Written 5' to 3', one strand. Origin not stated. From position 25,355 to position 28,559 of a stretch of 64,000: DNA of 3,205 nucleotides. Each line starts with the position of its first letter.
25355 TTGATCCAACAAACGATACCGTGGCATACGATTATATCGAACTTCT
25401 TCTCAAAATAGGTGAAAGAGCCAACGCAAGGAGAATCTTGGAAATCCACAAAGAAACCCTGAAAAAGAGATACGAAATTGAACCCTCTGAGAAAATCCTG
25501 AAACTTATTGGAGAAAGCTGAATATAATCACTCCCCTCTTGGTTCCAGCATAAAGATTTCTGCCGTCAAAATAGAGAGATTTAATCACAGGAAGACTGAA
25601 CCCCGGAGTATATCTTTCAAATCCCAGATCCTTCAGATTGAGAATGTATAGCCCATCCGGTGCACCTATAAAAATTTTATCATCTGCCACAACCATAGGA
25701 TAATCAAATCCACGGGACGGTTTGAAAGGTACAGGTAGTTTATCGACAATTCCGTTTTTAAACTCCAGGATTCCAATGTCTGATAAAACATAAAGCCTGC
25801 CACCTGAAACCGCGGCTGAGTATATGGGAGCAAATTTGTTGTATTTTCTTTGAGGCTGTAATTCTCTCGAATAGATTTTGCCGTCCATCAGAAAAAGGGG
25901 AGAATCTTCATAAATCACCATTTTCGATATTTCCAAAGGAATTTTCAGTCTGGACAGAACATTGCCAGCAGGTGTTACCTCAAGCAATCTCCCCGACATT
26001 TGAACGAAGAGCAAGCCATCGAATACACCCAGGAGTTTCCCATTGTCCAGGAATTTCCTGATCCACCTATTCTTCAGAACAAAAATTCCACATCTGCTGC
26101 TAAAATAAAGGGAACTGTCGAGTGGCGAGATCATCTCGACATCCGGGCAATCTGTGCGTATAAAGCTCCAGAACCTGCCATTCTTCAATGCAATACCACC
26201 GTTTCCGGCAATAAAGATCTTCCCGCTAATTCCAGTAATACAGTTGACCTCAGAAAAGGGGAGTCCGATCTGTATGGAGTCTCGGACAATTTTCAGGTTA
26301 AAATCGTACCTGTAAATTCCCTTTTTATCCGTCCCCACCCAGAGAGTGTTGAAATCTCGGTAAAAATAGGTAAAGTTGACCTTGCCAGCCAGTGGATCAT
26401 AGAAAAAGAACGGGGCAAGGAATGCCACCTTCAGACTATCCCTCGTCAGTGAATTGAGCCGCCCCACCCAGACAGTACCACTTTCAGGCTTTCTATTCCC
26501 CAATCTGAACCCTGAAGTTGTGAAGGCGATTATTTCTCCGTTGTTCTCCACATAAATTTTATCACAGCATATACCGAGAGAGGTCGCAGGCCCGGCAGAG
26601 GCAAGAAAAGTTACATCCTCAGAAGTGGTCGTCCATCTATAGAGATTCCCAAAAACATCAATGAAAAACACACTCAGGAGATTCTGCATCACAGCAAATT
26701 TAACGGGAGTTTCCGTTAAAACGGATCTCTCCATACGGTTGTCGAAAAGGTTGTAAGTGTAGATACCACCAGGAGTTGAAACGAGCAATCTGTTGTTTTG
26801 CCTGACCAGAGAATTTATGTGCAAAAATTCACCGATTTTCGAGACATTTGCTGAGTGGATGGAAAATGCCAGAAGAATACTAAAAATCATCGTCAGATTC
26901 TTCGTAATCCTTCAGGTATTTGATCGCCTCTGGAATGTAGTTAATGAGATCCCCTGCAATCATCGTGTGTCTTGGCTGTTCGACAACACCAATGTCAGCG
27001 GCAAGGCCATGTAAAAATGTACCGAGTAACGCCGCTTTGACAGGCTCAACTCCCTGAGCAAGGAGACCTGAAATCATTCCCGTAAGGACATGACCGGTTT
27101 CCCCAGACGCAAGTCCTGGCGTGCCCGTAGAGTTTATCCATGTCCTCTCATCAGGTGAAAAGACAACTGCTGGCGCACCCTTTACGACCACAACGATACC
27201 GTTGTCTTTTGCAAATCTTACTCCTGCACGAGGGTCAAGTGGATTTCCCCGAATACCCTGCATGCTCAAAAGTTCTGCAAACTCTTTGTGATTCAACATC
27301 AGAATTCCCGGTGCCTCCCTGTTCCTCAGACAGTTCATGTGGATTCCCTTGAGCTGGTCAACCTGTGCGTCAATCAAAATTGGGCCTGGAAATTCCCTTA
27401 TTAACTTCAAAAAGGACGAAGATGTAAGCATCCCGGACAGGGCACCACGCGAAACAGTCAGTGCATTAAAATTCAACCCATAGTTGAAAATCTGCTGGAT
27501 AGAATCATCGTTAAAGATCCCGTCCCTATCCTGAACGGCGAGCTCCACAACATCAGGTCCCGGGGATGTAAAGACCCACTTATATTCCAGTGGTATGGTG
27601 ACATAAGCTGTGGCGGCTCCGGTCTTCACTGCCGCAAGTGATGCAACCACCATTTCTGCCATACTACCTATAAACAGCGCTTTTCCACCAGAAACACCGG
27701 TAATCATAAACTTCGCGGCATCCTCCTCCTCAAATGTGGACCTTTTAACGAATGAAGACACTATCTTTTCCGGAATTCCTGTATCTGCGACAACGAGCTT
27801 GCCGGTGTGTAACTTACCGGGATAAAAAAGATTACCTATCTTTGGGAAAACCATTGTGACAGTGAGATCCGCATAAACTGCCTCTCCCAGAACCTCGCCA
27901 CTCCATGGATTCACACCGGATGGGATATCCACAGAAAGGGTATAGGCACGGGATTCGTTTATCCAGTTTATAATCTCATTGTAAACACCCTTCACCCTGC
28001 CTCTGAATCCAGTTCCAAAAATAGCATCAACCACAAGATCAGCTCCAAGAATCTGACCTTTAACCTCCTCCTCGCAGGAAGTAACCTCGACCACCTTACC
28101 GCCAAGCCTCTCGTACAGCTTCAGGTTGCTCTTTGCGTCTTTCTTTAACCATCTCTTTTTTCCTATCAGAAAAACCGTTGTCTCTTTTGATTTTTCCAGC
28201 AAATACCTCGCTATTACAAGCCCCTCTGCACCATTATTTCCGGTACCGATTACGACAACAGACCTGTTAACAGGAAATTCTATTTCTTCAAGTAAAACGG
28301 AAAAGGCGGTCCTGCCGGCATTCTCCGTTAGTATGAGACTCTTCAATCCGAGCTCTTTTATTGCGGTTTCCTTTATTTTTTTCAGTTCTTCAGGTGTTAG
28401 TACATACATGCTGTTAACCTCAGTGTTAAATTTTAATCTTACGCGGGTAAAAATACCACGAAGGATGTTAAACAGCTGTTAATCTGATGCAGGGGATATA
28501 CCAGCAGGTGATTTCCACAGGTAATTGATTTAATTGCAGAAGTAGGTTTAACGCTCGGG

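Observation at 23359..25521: Inverted-architecture SARP: N-terminal TPR array followed by a C-terminal OmpR-type winged helix + BTAD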

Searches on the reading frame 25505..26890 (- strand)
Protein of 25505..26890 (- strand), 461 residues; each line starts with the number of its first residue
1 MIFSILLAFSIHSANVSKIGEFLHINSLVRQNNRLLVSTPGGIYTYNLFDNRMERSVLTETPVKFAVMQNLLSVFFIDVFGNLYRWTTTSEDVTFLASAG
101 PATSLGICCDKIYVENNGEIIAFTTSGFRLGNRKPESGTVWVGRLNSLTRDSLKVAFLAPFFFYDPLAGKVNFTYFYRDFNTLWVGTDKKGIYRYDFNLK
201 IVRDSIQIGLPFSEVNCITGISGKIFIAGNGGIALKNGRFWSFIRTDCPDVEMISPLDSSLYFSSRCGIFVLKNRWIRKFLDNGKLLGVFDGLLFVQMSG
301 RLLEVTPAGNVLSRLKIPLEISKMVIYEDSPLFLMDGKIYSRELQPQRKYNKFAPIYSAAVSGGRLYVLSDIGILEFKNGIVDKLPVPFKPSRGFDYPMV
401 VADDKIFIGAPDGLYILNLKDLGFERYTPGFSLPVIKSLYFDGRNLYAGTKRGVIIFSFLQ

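Call 23: search_protein_families(library=pfam, proteins=[window:25505-26890:-], max_evalue=0.1)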
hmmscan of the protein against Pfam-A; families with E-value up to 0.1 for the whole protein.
window:25505-26890:- (461 aa): 1 family
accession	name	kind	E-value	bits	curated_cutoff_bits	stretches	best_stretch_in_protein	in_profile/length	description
PF06526.17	DUF1107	-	0.023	15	25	0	222-241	21-40/63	Protein of unknown function (DUF1107)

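Call 63: find_homologous_proteins(query=window:25505-26890:-)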
Query window:25505-26890:- (461 aa): 8 proteins with E <= 0.001 among 8000 candidates.
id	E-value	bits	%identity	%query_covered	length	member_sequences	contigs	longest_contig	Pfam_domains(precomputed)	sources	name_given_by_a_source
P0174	0.0e+0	1039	100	100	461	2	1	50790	-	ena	-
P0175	6.5e-183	627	58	100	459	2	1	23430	-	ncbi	-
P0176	1.4e-120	421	44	99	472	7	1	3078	-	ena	-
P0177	2.2e-120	421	44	99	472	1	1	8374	-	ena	-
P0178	7.7e-118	412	43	95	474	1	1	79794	-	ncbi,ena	-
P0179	9.4e-117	409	43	97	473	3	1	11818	-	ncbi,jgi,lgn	-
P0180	1.3e-116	408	42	99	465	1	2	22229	-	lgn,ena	-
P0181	9.0e-113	395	43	97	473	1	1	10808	-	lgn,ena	-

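Call 70: predict_structure(alignment_id=A7)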
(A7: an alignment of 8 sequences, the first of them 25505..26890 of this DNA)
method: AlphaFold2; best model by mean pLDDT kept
length: 461 residues; sequences in the alignment: 8
mean_pLDDT: 72.8   pTM: 0.62
mean pLDDT of the five models: 72.8, 72.6, 71.0, 68.9, 64.3
residues with pLDDT >= 90: 109; 70-90: 169; 50-70: 117; < 50: 66
segments of 3 or more residues with pLDDT < 50: 1-23, 90-95, 146-162, 166-169, 172-180
pLDDT, mean of each block of 10 residues (from residue 1): 37 39 58 70 68 60 69 72 67 54 71 76 66 70 46 35 49 47 54 60 51 78 82 68 68 89 91 82 91 93 93 91 92 94 90 92 92 89 85 88 91 88 78 78 82 65 37
secondary structure, 60 per line:
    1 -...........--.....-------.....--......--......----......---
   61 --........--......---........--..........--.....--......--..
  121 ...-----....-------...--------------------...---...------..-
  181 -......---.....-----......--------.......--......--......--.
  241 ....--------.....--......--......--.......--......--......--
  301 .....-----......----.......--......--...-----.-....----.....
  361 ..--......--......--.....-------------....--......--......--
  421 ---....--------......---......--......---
elements in order: H2-12 E15-19 E27-31 E34-39 E42-47 E52-57 E63-70 E73-78 E82-89 E92-101 E104-108 E111-116 E119-123 E129-132 E140-142 E163-165 E169-171 E182-187 E191-195 E201-206 E215-221 E224-229 E232-237 E240-244 E253-257 E260-265 E268-273 E276-282 E285-290 E293-298 E301-305 E311-316 E321-327 E330-335 E338-340 H348-351 E356-362 E365-370 E373-378 E381-385 E399-402 E405-410 E413-418 E424-427 E436-441 E445-450 E453-458

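Call 73: fold_search(model_id=the predicted structure, library=pdb)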
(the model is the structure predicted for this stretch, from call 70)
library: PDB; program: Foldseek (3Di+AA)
matches with E <= 10: 1904; with E <= 0.001: 1491
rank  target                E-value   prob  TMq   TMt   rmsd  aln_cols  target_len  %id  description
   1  4a2l_B                3.5e-13  1.00  0.44  0.29  17.7       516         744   15  Structure of the periplasmic domain of the heparin and heparan sulphate sensing hybrid two component system BT4663 in  (released 2012-05-02)
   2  4a2l_E                3.7e-13  1.00  0.46  0.30  16.8       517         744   12  Structure of the periplasmic domain of the heparin and heparan sulphate sensing hybrid two component system BT4663 in  (released 2012-05-02)
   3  4a2l_D                4.4e-13  1.00  0.45  0.29  17.0       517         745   13  Structure of the periplasmic domain of the heparin and heparan sulphate sensing hybrid two component system BT4663 in  (released 2012-05-02)
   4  4a2l_F                8.1e-13  1.00  0.44  0.29  17.1       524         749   13  Structure of the periplasmic domain of the heparin and heparan sulphate sensing hybrid two component system BT4663 in  (released 2012-05-02)
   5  3ott_B                8.9e-13  1.00  0.42  0.28  16.5       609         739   14  Crystal Structure of the extracellular domain of the putative one component system BT4673 from B. thetaiotaomicron (released 2011-08-10)
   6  4a2l_C                1.4e-12  1.00  0.46  0.30  17.2       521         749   13  Structure of the periplasmic domain of the heparin and heparan sulphate sensing hybrid two component system BT4663 in  (released 2012-05-02)
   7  5m11                  1.6e-12  1.00  0.43  0.28  18.8       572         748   15  Structural and functional probing of PorZ, an essential bacterial surface component of the type-IX secretion system of h (released 2016-11-09)
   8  7mqa_LT               3.2e-12  1.00  0.24  0.14  23.4       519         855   13  Cryo-EM structure of the human SSU processome, state post-A1 (released 2021-09-22)
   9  9qpq_F                3.3e-12  1.00  0.26  0.21  20.3       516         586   11  The structure of the COPI leaf bound to GOLPH3 (released 2025-10-22)
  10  7mq8_LT               3.6e-12  1.00  0.25  0.14  23.4       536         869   12  Cryo-EM structure of the human SSU processome, state pre-A1 (released 2021-09-22)
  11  4a2m_D                4.4e-12  1.00  0.47  0.31  20.2       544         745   13  Structure of the periplasmic domain of the heparin and heparan sulphate sensing hybrid two component system BT4663 in  (released 2012-05-02)
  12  9n6v_LT               4.8e-12  1.00  0.42  0.25  16.7       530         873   12  SSU processome maturation and disassembly, State A (released 2025-11-05)
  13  9n73_LO               5.1e-12  1.00  0.43  0.27  18.8       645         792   11  SSU processome maturation and disassembly, State G (released 2025-10-29)
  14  4a2m_A                6.4e-12  1.00  0.48  0.31  19.9       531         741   14  Structure of the periplasmic domain of the heparin and heparan sulphate sensing hybrid two component system BT4663 in  (released 2012-05-02)
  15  7mqa_LR               6.4e-12  1.00  0.44  0.28  18.0       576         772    9  Cryo-EM structure of the human SSU processome, state post-A1 (released 2021-09-22)
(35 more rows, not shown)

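Call 78: search_protein_families(library=ncbifam, proteins=[window:25505-26890:-], max_evalue=0.1)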
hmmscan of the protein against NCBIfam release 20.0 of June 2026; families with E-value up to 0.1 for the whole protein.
window:25505-26890:- (461 aa): 0 families

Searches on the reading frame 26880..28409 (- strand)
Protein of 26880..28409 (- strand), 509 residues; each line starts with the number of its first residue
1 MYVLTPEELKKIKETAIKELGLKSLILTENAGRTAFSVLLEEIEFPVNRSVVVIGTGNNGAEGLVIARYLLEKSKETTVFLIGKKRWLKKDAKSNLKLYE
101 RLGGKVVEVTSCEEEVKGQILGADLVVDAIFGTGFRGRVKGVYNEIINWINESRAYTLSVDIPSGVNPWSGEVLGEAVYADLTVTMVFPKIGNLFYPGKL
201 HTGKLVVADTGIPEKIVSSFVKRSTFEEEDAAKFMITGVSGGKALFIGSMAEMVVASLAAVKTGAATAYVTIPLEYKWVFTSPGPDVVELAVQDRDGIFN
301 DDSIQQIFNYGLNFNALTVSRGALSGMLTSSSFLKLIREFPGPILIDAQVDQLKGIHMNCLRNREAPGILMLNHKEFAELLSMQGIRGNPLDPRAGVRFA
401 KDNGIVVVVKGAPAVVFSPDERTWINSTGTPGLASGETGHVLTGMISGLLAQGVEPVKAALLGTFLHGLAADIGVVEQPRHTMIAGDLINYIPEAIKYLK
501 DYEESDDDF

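Call 23: search_protein_families(library=pfam, proteins=[window:26880-28409:-], max_evalue=0.1)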
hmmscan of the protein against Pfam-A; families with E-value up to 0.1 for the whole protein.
window:26880-28409:- (509 aa): 2 families
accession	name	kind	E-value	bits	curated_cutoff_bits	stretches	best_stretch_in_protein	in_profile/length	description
PF03853.21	YjeF_N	-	2.4e-46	158.3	24.9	1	26-192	3-169/169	YjeF-related protein N-terminus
PF01256.23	Carb_kinase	-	1.2e-23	84.3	27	1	330-493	81-241/242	NAD(P)H-hydrate dehydratase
